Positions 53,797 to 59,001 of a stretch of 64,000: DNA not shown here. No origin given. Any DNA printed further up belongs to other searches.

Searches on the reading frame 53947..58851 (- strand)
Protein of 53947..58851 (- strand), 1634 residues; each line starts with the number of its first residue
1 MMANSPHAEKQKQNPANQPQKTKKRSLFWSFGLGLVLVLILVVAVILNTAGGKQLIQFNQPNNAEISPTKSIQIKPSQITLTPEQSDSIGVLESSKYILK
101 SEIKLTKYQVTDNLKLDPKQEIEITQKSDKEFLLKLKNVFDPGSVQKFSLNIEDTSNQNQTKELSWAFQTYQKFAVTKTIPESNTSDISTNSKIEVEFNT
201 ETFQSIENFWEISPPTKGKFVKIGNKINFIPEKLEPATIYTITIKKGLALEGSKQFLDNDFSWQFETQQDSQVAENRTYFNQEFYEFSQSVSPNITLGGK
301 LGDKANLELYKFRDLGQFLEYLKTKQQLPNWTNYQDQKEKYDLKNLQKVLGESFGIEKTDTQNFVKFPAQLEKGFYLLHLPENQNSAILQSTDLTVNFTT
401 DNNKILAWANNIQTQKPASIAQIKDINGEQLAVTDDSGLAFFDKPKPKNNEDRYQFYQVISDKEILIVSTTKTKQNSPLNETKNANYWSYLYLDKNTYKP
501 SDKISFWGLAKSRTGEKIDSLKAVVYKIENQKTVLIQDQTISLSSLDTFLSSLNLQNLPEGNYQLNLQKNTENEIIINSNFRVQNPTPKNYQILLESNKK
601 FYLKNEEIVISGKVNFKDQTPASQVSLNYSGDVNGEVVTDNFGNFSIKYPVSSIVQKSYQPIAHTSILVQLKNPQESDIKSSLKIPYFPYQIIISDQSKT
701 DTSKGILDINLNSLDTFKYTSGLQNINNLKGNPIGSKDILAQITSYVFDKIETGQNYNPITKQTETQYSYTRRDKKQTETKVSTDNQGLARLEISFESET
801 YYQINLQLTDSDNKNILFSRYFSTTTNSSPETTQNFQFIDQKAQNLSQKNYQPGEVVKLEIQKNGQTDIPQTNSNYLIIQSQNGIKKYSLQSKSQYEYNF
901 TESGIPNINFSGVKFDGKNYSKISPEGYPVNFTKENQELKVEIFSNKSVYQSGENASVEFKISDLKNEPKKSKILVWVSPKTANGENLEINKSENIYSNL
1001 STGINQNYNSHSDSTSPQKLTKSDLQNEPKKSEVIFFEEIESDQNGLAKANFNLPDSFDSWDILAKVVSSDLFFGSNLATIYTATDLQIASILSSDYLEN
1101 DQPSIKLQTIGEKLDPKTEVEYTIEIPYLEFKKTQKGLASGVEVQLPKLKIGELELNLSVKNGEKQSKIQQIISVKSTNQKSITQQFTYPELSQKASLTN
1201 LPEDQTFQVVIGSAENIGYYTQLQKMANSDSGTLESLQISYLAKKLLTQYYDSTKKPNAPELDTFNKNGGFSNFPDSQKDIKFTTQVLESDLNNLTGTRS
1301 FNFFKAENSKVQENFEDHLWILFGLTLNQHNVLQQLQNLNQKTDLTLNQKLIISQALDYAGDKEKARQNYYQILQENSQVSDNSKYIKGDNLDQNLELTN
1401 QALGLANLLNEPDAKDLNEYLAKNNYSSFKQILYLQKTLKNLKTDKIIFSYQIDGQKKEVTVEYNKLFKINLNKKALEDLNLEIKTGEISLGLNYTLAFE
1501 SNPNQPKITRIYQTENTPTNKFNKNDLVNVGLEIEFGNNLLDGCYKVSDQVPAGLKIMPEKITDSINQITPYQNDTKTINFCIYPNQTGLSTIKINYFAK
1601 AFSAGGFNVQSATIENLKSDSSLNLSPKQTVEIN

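Call 65: search_protein_families(library=pfam, proteins=[window:53947-58851:-], max_evalue=0.00001)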
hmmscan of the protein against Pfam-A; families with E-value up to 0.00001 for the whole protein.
window:53947-58851:- (1634 aa): 3 families
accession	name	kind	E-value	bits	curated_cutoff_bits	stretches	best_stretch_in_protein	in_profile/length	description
PF01835.25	MG2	-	5.7e-10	39.9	32.8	1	490-583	3-96/96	MG2 domain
PF13205.12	Big_5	-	1.4e-06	29.4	23.6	1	174-267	5-105/105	Bacterial Ig-like domain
PF11974.14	bMG3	-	2.4e-06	27.9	34.9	0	392-471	2-86/103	Bacterial alpha-2-macroglobulin MG3 domain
